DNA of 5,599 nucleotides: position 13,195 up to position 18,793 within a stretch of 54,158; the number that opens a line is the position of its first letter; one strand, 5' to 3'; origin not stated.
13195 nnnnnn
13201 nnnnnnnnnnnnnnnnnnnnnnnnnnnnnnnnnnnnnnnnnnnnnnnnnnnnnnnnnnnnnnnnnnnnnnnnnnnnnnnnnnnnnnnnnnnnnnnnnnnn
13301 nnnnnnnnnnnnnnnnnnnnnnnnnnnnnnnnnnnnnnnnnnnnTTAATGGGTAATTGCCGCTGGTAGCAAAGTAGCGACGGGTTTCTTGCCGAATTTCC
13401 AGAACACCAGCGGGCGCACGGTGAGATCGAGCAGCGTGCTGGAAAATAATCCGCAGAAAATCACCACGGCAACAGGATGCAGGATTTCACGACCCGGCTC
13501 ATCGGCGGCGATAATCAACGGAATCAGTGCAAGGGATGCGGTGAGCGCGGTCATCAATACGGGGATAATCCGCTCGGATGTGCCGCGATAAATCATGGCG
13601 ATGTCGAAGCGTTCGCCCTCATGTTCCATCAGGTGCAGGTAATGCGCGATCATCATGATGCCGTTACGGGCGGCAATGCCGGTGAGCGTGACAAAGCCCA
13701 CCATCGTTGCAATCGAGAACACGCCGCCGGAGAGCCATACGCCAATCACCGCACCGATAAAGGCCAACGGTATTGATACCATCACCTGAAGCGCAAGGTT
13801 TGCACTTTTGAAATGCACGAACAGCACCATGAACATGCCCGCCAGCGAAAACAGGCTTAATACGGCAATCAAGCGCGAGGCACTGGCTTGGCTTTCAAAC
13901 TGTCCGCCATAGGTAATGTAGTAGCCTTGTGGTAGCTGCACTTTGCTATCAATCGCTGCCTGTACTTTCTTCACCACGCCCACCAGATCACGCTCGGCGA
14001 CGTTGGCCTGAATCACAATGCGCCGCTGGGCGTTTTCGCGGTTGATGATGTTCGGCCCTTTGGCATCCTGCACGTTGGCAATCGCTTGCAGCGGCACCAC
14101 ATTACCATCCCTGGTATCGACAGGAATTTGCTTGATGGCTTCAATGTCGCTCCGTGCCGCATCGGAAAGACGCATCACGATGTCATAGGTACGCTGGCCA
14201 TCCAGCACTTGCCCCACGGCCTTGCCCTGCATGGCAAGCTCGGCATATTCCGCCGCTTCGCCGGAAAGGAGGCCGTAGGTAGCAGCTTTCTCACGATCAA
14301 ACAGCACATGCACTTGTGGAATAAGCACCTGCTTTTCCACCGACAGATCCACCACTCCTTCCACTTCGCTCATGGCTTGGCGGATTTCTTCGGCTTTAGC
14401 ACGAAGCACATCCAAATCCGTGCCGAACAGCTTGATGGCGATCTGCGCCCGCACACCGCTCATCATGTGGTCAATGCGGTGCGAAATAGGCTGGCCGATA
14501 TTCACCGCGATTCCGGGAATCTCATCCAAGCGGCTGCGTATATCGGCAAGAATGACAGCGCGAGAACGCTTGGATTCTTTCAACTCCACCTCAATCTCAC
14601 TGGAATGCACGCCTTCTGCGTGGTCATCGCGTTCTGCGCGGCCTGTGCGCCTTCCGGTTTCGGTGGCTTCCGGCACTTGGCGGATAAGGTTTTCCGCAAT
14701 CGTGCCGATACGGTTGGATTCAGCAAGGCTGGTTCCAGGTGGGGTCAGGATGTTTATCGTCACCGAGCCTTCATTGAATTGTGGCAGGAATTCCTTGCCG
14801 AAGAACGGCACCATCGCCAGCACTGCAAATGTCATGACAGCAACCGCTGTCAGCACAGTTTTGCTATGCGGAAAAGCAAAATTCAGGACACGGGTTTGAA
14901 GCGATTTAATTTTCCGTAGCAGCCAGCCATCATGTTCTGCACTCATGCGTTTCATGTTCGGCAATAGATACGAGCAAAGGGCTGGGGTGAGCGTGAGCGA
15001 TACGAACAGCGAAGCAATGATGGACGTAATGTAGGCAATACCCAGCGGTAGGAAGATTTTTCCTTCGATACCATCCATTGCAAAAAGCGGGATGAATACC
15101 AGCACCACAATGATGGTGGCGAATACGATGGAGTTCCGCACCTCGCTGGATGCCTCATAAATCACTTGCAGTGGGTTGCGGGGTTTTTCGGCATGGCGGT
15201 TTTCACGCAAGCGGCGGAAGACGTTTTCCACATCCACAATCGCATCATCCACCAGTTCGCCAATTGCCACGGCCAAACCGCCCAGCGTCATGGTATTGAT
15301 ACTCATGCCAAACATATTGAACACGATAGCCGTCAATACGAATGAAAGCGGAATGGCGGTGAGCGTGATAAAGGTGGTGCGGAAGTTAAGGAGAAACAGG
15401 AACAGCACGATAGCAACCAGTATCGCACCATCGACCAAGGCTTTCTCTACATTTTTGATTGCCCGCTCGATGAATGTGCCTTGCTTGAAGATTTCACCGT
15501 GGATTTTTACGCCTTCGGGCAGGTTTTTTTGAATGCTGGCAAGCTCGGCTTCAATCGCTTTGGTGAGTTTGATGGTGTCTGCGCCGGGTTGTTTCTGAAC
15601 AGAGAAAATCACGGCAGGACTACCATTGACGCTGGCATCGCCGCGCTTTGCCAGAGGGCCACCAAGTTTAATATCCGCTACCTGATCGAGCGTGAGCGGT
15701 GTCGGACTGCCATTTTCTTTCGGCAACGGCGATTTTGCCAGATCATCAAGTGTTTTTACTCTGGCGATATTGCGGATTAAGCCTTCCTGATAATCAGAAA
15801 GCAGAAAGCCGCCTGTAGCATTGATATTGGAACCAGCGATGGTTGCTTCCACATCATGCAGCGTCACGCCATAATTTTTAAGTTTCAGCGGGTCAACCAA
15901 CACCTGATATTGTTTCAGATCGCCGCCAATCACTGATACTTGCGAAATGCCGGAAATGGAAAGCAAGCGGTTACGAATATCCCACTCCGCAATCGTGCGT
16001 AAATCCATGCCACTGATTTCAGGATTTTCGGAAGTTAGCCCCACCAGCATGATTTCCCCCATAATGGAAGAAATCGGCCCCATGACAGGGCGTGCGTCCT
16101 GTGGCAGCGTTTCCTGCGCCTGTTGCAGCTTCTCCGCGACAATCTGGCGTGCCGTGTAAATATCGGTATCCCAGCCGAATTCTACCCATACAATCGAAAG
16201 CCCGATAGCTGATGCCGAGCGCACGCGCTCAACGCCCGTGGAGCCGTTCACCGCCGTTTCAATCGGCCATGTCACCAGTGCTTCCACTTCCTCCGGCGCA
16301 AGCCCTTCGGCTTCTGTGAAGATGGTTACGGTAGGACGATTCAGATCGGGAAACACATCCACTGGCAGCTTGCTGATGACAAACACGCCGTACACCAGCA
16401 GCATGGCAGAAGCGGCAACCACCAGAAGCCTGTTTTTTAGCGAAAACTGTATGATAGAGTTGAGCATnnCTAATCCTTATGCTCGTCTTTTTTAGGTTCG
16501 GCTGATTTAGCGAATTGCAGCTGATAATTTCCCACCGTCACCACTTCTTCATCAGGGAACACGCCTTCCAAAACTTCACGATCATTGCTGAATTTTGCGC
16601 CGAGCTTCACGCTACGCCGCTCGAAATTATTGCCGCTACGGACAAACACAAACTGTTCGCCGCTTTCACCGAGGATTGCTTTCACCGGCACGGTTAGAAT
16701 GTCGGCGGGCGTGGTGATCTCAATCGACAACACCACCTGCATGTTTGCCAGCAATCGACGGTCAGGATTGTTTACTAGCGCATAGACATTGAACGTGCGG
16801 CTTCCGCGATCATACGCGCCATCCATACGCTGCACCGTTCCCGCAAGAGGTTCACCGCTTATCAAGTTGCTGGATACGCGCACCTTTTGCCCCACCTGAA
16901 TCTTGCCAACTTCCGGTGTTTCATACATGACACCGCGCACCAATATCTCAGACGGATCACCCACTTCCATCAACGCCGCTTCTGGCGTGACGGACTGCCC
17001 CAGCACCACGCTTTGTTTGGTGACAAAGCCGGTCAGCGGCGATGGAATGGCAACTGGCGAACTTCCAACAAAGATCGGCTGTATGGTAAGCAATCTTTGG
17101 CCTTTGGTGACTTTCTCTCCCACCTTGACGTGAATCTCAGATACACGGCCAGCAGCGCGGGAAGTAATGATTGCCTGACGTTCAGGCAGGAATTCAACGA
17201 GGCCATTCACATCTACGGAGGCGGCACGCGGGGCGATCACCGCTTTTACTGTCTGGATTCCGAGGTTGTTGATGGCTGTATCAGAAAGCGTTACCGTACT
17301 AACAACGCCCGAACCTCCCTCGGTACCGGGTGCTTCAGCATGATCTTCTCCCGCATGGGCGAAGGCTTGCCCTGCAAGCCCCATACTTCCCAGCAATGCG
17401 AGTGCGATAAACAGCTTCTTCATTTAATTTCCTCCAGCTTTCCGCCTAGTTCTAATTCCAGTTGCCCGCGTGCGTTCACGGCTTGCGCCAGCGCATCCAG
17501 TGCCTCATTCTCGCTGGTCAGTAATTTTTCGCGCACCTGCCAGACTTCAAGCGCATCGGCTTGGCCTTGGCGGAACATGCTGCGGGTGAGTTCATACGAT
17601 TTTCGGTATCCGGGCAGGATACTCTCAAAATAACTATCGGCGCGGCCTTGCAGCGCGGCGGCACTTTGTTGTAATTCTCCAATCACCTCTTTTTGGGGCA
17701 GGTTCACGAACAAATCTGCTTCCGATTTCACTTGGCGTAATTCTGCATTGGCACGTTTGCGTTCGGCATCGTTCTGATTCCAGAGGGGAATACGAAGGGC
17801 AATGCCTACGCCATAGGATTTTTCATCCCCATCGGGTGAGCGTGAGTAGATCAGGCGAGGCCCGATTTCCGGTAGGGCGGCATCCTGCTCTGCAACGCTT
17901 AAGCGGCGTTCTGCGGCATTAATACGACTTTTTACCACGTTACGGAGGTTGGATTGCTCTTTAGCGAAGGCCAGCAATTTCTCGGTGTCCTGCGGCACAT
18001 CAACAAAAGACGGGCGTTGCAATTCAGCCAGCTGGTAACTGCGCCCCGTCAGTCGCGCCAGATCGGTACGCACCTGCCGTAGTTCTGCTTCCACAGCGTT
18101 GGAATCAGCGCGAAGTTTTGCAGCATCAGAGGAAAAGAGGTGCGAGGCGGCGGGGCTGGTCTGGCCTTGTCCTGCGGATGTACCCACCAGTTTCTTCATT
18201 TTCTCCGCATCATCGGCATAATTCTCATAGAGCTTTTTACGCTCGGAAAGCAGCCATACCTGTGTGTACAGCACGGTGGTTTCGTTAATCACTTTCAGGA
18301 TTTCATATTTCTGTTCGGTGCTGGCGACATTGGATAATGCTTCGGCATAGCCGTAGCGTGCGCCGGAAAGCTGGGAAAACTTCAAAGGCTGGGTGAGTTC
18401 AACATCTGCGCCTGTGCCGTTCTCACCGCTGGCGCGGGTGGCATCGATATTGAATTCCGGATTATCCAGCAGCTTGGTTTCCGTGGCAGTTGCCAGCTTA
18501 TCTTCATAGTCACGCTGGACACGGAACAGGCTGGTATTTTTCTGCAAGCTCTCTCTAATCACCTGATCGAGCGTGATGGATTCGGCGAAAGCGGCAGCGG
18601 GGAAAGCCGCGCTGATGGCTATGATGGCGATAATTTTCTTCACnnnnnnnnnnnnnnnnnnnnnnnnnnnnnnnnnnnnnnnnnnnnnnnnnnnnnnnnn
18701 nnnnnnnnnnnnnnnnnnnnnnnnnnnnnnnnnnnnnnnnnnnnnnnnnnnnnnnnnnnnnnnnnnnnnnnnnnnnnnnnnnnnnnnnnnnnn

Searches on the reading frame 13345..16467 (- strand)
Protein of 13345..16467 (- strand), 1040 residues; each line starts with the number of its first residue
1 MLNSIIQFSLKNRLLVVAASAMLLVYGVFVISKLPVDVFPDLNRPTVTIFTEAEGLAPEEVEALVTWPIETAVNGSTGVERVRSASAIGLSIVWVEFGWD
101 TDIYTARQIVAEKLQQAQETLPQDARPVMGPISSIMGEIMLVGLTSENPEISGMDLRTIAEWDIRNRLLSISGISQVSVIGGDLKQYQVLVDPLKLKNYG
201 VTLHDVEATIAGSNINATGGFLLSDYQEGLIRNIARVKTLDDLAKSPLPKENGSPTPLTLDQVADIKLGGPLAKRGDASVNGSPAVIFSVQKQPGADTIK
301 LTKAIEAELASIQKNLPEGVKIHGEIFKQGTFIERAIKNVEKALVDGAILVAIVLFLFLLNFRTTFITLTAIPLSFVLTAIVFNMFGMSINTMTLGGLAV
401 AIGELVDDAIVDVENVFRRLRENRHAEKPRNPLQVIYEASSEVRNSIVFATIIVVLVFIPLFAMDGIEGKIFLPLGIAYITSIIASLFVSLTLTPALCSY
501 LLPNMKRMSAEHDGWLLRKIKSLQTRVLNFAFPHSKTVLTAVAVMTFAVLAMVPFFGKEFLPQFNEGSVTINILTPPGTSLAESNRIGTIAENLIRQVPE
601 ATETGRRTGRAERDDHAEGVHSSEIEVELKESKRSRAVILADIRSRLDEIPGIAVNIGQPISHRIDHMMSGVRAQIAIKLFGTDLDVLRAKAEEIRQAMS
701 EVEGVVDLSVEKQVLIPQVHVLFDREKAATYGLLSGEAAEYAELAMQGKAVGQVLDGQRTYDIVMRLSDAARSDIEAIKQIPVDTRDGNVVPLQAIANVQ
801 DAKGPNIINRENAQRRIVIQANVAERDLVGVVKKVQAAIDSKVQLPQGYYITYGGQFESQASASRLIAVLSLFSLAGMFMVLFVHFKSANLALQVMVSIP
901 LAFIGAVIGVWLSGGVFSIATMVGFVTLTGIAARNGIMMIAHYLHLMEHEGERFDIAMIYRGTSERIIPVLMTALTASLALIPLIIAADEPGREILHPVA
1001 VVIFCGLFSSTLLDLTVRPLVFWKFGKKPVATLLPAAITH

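Call 13: search_protein_families(library=pfam, proteins=[window:13345-16467:-], max_evalue=0.001)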
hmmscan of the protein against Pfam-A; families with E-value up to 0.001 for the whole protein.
window:13345-16467:- (1040 aa): 3 families
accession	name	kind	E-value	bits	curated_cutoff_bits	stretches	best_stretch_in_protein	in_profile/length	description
PF00873.25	ACR_tran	-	6.6e-275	915.1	28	1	5-1025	1-1020/1021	AcrB/AcrD/AcrF family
PF03176.21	MMPL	-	1.2e-08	34.8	20.5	1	288-501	90-302/333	MMPL family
PF02355.23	SecD_SecF_C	-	2.2e-05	24.4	20.5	1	349-494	39-183/189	Protein export membrane protein SecD/SecF, C-terminal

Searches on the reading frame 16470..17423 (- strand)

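Call 13: search_protein_families(library=pfam, proteins=[window:16470-17423:-], max_evalue=0.001)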
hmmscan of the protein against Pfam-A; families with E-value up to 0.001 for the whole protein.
window:16470-17423:- (317 aa): 4 families
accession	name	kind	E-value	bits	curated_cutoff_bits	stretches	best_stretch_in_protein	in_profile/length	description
PF16576.10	HlyD_D23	-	2.8e-24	86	30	2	124-229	109-213/214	Barrel-sandwich domain of CusB or HlyD membrane-fusion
PF13437.12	HlyD_3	-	1.2e-16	61.8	22.2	1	127-221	3-97/106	HlyD family secretion protein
PF00364.28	Biotin_lipoyl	-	1.3e-05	25.3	22.1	1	84-114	43-73/73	Biotin-requiring enzyme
PF13533.13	Biotin_lipoyl_2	-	1.4e-05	25.3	29.8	1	86-114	3-31/32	Biotin-lipoyl like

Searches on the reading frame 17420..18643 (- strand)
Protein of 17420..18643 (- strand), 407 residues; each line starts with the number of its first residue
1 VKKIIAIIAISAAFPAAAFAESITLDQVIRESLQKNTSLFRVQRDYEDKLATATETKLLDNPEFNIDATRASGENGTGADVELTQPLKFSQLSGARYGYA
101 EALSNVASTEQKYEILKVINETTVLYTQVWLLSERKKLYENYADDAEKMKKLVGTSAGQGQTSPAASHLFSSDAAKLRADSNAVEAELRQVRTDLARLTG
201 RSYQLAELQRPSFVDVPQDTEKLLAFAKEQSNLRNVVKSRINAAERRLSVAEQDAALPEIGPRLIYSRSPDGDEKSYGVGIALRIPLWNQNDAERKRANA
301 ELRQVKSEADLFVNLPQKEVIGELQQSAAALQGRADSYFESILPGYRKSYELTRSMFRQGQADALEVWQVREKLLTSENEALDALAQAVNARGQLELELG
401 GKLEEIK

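Call 13: search_protein_families(library=pfam, proteins=[window:17420-18643:-], max_evalue=0.001)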
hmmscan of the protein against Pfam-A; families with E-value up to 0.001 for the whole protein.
window:17420-18643:- (407 aa): 1 family
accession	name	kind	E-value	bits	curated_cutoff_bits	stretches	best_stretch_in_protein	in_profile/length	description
PF02321.23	OEP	-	7.4e-18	65.4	22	2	225-400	6-187/187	Outer membrane efflux protein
